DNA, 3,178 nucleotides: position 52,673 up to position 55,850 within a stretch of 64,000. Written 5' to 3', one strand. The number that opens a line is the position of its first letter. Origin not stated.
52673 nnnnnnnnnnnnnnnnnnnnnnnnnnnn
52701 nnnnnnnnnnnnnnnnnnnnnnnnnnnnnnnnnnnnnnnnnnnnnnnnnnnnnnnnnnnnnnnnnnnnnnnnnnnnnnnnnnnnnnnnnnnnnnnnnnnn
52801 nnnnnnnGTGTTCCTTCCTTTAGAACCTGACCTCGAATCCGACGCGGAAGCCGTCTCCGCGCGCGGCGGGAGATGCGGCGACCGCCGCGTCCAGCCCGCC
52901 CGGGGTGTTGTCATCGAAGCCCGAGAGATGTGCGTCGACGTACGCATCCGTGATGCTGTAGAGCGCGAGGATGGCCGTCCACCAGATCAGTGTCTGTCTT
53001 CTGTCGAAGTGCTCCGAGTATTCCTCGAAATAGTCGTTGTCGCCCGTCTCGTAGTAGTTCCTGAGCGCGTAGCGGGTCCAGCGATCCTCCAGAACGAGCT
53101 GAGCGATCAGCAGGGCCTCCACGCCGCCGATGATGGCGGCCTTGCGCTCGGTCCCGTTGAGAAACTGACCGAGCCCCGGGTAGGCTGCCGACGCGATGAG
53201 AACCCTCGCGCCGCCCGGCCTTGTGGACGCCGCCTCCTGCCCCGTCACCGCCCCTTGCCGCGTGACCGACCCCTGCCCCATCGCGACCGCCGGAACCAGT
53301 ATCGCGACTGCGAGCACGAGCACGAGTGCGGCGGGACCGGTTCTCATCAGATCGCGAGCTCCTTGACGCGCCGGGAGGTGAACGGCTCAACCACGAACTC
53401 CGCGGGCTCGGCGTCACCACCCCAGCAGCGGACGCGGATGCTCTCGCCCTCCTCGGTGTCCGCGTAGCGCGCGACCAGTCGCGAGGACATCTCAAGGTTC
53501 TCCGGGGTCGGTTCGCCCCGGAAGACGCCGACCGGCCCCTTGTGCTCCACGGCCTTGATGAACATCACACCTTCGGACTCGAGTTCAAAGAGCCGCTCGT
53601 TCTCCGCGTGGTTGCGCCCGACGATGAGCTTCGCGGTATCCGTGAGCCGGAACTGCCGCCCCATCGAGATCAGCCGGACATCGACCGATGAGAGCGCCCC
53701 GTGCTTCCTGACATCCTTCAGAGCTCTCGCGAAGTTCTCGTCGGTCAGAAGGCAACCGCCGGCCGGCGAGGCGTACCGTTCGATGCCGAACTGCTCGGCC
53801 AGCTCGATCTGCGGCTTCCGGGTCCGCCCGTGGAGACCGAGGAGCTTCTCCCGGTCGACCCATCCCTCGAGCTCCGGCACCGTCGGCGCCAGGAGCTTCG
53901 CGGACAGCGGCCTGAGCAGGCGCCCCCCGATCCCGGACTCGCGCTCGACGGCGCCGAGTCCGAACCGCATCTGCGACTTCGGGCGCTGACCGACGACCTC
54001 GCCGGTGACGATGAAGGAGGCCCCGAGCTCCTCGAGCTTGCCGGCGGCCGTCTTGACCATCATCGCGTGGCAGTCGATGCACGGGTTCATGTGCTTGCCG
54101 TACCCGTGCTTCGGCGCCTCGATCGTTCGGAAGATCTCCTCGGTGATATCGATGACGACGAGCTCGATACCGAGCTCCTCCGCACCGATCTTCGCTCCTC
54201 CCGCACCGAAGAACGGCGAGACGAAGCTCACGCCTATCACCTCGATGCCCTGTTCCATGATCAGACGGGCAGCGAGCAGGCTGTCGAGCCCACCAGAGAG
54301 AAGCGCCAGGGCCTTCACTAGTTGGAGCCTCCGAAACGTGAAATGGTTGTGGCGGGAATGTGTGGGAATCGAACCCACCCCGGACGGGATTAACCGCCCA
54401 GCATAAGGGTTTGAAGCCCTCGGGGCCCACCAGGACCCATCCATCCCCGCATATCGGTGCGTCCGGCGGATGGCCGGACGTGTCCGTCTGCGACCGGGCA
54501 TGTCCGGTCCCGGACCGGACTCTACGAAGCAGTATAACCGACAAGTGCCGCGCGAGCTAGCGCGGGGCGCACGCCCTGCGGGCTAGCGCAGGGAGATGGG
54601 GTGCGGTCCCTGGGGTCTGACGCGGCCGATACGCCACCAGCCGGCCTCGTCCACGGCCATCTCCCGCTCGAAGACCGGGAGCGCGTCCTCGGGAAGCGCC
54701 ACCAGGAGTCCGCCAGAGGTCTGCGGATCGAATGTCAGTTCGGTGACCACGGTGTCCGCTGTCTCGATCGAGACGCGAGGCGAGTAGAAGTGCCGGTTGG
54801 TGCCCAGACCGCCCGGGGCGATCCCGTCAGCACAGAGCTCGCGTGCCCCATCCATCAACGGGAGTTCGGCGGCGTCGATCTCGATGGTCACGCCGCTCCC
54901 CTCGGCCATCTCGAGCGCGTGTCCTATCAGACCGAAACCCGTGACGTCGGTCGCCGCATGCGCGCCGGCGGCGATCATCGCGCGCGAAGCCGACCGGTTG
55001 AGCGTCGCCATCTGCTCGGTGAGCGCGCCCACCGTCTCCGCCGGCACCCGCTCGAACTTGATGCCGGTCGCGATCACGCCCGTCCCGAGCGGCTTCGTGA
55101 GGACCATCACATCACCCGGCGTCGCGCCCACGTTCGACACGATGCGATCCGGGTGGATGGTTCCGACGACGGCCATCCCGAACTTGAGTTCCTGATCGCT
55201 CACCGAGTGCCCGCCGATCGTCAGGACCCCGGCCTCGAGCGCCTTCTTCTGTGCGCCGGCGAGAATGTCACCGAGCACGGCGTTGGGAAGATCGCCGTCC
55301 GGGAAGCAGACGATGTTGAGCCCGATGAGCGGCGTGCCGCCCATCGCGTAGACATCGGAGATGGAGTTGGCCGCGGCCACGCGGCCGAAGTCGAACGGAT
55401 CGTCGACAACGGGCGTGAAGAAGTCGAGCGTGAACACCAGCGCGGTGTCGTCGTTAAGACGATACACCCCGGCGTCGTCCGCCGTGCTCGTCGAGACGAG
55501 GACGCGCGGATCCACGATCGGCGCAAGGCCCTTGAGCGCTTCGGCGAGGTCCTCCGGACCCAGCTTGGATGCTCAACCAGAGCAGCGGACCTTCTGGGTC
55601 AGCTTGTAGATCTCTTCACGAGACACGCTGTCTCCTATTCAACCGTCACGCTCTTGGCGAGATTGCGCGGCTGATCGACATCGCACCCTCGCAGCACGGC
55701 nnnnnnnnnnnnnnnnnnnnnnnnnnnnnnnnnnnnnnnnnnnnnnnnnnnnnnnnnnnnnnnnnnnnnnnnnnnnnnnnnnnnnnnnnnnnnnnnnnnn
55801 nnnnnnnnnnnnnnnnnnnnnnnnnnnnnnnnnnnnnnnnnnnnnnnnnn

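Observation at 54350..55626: Selenocysteine-utilisation locus: selD carries an in-frame UGA and sits next to a probable tRNA-Sec, both missed or truncated by the ORF track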

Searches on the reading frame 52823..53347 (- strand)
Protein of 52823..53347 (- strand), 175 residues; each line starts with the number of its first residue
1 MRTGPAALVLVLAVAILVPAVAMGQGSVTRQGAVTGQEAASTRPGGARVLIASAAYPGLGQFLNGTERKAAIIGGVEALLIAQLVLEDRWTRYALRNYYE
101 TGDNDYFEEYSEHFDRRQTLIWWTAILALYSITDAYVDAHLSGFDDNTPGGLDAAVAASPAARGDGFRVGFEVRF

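Call 7: search_protein_families(library=ncbifam, proteins=[window:52823-53347:-])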
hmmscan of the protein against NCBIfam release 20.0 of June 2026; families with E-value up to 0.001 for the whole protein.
window:52823-53347:- (175 aa): 0 families

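Call 13: search_protein_families(library=pfam, max_evalue=0.01, proteins=[window:52823-53347:-])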
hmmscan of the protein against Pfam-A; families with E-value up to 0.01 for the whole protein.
window:52823-53347:- (175 aa): 1 family
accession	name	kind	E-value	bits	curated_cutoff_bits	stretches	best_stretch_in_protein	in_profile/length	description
PF18935.5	DUF5683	-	3e-09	37.5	26.7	1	47-146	6-120/151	Family of unknown function (DUF5683)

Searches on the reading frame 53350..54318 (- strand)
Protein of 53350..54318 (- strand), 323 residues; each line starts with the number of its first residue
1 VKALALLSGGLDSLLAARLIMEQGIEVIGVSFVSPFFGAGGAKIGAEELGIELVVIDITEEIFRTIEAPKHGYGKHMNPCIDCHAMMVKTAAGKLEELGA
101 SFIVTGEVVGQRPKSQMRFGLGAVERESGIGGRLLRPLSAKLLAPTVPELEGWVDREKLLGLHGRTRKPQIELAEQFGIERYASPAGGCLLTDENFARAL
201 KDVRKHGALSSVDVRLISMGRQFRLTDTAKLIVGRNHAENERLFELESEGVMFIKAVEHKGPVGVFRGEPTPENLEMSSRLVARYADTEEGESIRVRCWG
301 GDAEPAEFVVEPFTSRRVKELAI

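Call 7: search_protein_families(library=ncbifam, proteins=[window:53350-54318:-])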
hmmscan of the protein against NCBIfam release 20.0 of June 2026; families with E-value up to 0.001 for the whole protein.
window:53350-54318:- (323 aa): 5 families
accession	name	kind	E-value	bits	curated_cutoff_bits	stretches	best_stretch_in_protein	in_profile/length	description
NF006222.0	PRK08349.1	subfamily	6.4e-11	42.5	251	1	1-112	1-118/198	hypothetical protein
TIGR00342.1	TIGR00342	equivalog_domain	1.8e-08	33.9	264.5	1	2-111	174-288/373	tRNA uracil 4-sulfurtransferase ThiI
NF001138.1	PRK00143.1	equivalog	4.3e-07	29.2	284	1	4-113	3-127/345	tRNA 2-thiouridine(34) synthase MnmA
NF011258.0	PRK14664.1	equivalog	1.5e-05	24.2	680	1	4-107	9-116/362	tRNA 2-thiouridine(34) synthase MnmA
TIGR00420.1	trmU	equivalog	0.00024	20.1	236.95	0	2-107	2-125/351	tRNA 2-thiouridine(34) synthase MnmA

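Call 13: search_protein_families(library=pfam, max_evalue=0.01, proteins=[window:53350-54318:-])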
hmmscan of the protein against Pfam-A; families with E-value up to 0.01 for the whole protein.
window:53350-54318:- (323 aa): 3 families
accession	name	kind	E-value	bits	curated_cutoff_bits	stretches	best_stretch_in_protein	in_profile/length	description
PF18297.6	NFACT-R_2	-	2e-20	73.3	26.9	1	220-319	1-101/104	NFACT protein RNA binding domain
PF02568.20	ThiI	-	1.6e-08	34.8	20.5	1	2-112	5-121/197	Thiamine biosynthesis protein (ThiI)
PF03054.22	tRNA_Me_trans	-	4e-06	27.1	20.6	0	2-31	2-31/202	tRNA methyl transferase HUP domain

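Call 42: find_homologous_proteins(query=window:53350-54318:-, max_evalue=1e-10)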
Query window:53350-54318:- (323 aa): 7885 proteins with E <= 1e-10 among 8000 candidates; the best 120 are listed.
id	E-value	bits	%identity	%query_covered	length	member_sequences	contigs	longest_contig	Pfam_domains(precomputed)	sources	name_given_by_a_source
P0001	4.9e-208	708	100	100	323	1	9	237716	PF03054.23,PF02568.21,PF18297.7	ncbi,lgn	-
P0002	1.4e-189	647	89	100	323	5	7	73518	PF03054.23,PF02568.21,PF18297.7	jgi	-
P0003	4.2e-181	619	86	100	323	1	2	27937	PF03054.23,PF02568.21,PF18297.7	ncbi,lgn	-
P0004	1.3e-178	611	83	100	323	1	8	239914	PF03054.23,PF02568.21,PF18297.7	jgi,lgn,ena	-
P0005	6.2e-171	586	80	100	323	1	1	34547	PF02568.21,PF18297.7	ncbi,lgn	-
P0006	1.2e-170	585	81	100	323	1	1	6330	PF03054.23,PF02568.21,PF18297.7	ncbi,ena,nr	ncbi:tRNA 4-thiouridine(8) synthase ThiI [bacterium]|nr:tRNA 4-thiouridine(8) synthase ThiI [bacteri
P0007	8.4e-148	510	70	98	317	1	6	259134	PF03054.23,PF02568.21,PF18297.7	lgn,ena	-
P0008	6.9e-146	504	70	100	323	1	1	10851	PF02568.21,PF18297.7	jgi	jgi:tRNA U34 2-thiouridine synthase MnmA/TrmU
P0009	9.5e-146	503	68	100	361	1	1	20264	PF03054.23,PF02568.21,PF18297.7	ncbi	-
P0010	2.7e-142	492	66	100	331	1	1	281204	PF03054.23,PF02568.21,PF18297.7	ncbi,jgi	jgi:tRNA U34 2-thiouridine synthase MnmA/TrmU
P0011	5.7e-141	488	67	100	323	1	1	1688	PF02568.21,PF18297.7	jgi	jgi:tRNA U34 2-thiouridine synthase MnmA/TrmU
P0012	7.1e-140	484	68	100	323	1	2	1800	PF02568.21,PF18297.7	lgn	-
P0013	4.4e-139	481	66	98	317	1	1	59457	PF03054.23,PF02568.21,PF18297.7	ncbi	-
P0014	4.6e-139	481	66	100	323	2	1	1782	PF18297.7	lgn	-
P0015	1.4e-138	480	66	100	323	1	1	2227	PF02568.21,PF18297.7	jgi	jgi:tRNA-uridine 2-sulfurtransferase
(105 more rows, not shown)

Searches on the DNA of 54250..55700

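Call 11: search_rna_families(source=window, start=54250, end=55700, threshold=evalue, max_evalue=1, show_alignments=3)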
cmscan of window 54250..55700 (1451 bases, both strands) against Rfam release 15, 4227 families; matches with E-value up to 1: 2.
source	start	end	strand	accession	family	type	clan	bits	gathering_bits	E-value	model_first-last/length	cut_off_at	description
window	54354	54448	-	RF01852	tRNA-Sec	Gene; tRNA;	CL00001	70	47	6.7e-14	1-91/91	no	Selenocysteine transfer RNA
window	54354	54393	+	RF04351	Plastid-psbl-rps4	Cis-reg;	-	18.3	68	1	1-53/53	no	Plastid-psbl-rps4 3UTR RNA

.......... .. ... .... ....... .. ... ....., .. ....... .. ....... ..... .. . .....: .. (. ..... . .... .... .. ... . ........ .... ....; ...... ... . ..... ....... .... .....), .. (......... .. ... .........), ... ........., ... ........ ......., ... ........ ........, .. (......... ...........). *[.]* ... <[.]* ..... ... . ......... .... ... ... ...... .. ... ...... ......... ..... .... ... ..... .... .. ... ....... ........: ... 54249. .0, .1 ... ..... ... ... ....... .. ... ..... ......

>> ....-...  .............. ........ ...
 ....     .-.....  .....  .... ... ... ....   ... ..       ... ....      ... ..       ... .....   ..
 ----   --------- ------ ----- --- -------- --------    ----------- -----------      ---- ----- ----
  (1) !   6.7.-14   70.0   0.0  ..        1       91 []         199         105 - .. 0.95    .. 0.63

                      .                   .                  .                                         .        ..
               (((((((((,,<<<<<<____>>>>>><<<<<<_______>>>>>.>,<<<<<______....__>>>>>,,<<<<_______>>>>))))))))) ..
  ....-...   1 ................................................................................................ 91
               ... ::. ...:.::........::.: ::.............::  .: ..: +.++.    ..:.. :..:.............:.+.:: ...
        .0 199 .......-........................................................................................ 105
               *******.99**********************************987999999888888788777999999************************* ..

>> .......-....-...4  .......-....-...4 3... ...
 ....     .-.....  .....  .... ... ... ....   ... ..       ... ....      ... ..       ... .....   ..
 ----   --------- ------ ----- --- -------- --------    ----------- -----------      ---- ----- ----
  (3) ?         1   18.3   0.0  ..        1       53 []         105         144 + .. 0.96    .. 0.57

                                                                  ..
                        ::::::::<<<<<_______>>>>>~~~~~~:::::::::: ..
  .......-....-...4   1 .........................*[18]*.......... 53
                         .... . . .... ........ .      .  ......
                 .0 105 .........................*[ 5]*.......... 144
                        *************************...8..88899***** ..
